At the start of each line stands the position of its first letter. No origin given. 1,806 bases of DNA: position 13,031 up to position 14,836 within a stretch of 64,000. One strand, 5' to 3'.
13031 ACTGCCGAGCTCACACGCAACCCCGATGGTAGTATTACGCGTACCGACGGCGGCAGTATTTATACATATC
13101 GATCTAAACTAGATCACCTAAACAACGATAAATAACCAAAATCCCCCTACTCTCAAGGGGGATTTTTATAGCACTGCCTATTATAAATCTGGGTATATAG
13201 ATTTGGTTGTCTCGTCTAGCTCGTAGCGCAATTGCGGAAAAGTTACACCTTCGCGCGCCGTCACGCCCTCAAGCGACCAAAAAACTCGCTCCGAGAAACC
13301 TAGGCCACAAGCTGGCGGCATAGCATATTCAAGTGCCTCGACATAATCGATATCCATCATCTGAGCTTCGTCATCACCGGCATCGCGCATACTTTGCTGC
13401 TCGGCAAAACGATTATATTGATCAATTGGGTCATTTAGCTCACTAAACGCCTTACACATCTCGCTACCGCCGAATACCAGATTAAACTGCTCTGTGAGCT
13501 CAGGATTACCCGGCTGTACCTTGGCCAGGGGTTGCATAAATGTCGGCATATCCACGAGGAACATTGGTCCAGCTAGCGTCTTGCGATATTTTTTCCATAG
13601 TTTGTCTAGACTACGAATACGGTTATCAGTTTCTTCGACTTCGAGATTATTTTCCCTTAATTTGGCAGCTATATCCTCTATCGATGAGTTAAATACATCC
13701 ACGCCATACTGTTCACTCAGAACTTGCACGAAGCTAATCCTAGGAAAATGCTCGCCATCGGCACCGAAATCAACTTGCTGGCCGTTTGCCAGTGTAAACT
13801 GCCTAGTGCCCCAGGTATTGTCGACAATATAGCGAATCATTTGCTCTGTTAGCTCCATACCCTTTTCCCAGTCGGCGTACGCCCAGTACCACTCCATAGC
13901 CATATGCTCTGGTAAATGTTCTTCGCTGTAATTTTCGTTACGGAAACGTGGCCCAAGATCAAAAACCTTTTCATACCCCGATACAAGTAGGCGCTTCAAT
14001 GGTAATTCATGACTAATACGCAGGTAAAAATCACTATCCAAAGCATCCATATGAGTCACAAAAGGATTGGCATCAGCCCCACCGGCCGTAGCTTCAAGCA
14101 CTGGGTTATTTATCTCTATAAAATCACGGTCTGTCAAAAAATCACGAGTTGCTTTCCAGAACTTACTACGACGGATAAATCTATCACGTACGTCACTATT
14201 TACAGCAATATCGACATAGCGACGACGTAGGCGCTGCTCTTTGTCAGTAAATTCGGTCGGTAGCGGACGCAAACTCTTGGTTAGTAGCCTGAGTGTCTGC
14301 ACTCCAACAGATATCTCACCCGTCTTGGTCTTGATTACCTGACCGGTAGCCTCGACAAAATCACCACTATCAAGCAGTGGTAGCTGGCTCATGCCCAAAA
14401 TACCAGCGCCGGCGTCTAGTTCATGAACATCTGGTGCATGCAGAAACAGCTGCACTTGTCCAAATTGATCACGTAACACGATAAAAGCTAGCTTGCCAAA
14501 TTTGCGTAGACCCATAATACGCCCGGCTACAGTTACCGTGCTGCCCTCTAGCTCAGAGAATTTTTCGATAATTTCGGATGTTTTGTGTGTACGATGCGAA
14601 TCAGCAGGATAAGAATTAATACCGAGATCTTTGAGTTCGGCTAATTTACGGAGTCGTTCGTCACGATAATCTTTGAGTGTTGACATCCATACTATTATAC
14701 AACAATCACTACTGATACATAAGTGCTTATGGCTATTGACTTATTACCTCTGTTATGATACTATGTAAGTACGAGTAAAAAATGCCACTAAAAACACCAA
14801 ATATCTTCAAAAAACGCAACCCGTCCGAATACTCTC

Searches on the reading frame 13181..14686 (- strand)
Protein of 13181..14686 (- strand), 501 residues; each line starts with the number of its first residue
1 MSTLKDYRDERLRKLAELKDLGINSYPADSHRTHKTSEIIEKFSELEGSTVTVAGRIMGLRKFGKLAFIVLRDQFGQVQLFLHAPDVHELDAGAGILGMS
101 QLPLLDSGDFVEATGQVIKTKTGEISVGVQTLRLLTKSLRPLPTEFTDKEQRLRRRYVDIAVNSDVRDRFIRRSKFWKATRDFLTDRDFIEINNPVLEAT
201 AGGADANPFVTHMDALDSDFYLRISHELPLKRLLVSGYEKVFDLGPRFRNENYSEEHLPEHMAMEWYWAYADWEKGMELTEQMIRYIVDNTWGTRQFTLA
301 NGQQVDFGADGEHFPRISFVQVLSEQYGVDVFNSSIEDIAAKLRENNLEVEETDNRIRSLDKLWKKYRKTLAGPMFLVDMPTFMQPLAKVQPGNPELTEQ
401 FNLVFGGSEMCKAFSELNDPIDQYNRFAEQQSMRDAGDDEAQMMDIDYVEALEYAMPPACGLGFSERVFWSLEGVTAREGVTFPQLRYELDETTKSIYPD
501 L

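Call 80: search_protein_families(library=pfam, proteins=[window:13181-14686:-], max_evalue=0.00001)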
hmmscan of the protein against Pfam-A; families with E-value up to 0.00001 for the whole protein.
window:13181-14686:- (501 aa): 2 families
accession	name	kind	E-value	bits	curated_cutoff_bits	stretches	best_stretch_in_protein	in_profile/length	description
PF00152.25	tRNA-synt_2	-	2.2e-61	208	25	1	149-484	2-305/308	tRNA synthetases class II (D, K and N)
PF01336.31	tRNA_anti-codon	-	7.8e-12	45.4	27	1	51-135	1-75/75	OB-fold nucleic acid binding domain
